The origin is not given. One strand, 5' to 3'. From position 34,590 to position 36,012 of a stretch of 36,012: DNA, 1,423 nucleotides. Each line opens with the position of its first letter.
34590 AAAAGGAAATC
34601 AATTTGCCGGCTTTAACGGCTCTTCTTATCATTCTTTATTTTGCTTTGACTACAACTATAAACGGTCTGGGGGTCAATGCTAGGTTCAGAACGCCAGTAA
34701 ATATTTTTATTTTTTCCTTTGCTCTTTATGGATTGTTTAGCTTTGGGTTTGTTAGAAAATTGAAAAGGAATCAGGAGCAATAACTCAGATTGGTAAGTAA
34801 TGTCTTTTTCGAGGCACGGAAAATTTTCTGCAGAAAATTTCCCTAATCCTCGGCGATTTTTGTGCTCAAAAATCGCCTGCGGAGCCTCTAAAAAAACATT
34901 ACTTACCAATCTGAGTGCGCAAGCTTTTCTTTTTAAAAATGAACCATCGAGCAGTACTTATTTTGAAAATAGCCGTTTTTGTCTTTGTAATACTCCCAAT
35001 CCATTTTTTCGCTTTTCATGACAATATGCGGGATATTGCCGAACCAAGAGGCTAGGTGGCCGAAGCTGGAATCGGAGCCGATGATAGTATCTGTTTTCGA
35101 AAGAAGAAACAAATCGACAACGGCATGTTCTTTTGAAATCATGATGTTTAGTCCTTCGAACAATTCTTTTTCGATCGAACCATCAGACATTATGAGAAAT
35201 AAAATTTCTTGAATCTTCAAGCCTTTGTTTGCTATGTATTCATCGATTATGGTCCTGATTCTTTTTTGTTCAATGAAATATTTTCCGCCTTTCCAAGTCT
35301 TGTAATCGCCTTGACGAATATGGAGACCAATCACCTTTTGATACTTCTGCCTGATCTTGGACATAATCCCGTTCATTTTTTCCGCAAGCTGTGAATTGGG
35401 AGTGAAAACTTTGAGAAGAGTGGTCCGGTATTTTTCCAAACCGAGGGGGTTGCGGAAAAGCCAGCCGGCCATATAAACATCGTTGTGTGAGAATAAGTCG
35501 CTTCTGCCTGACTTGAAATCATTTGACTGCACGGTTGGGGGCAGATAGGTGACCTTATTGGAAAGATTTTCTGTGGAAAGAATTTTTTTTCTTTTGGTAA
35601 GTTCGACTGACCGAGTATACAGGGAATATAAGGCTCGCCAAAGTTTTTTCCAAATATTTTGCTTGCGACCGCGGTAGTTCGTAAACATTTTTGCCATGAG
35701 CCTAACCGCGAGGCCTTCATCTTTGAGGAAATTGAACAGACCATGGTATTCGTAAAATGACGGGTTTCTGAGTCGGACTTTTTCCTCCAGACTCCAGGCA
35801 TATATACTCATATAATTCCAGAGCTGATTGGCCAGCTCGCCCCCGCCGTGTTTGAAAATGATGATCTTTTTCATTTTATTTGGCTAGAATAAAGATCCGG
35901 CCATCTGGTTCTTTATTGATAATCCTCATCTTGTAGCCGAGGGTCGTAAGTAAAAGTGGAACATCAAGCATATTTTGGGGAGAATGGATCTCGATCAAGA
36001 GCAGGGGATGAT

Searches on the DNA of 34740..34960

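Call 32: search_rna_families(source=window, start=34740, end=34960, threshold=evalue, max_evalue=10)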
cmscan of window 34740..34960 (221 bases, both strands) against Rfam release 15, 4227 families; matches with E-value up to 10: 18.
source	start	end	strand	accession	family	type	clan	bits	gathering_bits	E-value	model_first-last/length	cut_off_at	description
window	34759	34938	+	RF04174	MIR4208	Gene; miRNA;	-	33.1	140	0.0013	1-191/191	no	MIR4208 microRNA precursor family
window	34786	34914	-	RF04157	MIR9486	Gene; miRNA;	-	29.7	100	0.0002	1-119/119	no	MIR9486 microRNA precursor family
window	34786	34911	-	RF03621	MIR4245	Gene; miRNA;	-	29.3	74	0.0016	1-128/128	no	MIR4245 microRNA precursor family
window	34774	34921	-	RF04205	MIR2606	Gene; miRNA;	-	27.7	139.7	0.023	1-165/165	no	MIR2606 microRNA precursor family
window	34759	34937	-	RF01911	MIR2118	Gene; miRNA;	-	26.1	85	0.0025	1-170/170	no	MIR2118 microRNA precursor family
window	34847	34883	+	RF00650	mir-153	Gene; miRNA;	-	20.5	54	0.13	1-73/73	no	mir-153 microRNA precursor family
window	34785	34841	-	RF02285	TtnuCD8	Gene; snRNA; snoRNA; CD-box;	-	18.4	70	1.5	1-59/59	no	Tetrahymena snoRNA TtnuCD8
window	34847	34885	-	RF03640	mir-3747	Gene; miRNA;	-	17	63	0.61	1-67/67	no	mir-3747 microRNA precursor family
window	34785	34914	-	RF00838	mir-252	Gene; miRNA;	CL00135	16.6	45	0.94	1-77/77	no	mir-252 microRNA precursor family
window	34816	34845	+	RF03996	mir-3012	Gene; miRNA;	-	16.4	90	1.9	1-68/68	no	mir-3012 microRNA precursor family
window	34834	34914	+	RF02285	TtnuCD8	Gene; snRNA; snoRNA; CD-box;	-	16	70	4.7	1-59/59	no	Tetrahymena snoRNA TtnuCD8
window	34806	34864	+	RF02869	ncS025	Gene; sRNA;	-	14.9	46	1.9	1-85/85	no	Burkholderia sRNA 25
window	34848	34883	+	RF03973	mir-5615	Gene; miRNA;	-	14.9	82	2.4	1-61/61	no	mir-5615 microRNA precursor family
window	34828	34880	-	RF00900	mir-255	Gene; miRNA;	-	14.6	50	6.2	1-59/59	no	mir-255 microRNA precursor family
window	34817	34879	-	RF02607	AbsR25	Gene; sRNA;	-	13.7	47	4.5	1-164/164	no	Acinetobacter sRNA 25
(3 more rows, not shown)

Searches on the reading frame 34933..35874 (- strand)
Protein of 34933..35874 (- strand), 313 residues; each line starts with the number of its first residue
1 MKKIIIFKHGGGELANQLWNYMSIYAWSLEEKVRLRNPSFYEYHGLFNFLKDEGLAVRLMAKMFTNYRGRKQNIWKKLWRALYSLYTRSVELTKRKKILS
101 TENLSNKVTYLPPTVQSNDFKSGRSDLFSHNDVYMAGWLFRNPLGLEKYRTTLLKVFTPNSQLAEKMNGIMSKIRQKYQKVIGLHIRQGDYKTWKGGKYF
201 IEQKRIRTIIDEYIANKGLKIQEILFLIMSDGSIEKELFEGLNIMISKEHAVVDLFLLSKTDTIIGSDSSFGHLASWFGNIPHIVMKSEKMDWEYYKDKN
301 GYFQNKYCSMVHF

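Call 15: search_protein_families(library=pfam, proteins=[window:34933-35874:-])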
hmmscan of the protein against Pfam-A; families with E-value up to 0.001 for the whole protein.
window:34933-35874:- (313 aa): 0 families

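Call 80: search_protein_families(library=pfam, proteins=[window:34933-35874:-], max_evalue=0.01)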
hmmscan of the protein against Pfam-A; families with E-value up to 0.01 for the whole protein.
window:34933-35874:- (313 aa): 0 families

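Call 99: find_encoding_contigs(protein=window:34933-35874:-, flank=10000, max_places=4)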
Protein window:34933-35874:- (313 aa): 1 contig read that carries it; 1 place shown.
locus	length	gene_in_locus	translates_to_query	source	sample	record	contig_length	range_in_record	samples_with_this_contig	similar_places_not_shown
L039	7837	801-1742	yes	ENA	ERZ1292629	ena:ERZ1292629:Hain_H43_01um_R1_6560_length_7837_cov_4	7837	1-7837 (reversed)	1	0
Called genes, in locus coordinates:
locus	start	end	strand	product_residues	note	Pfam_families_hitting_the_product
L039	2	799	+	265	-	?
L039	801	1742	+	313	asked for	-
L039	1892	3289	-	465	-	PF13231:PMT_2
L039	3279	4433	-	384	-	PF00534:Glycos_transf_1, PF13692:Glyco_trans_1_4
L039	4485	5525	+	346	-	PF00534:Glycos_transf_1, PF13692:Glyco_trans_1_4, PF13524:Glyco_trans_1_2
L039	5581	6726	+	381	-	PF13439:Glyco_transf_4, PF13579:Glyco_trans_4_4 (weak), PF13692:Glyco_trans_1_4, PF00534:Glycos_transf_1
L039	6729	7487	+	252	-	PF05050:Methyltransf_21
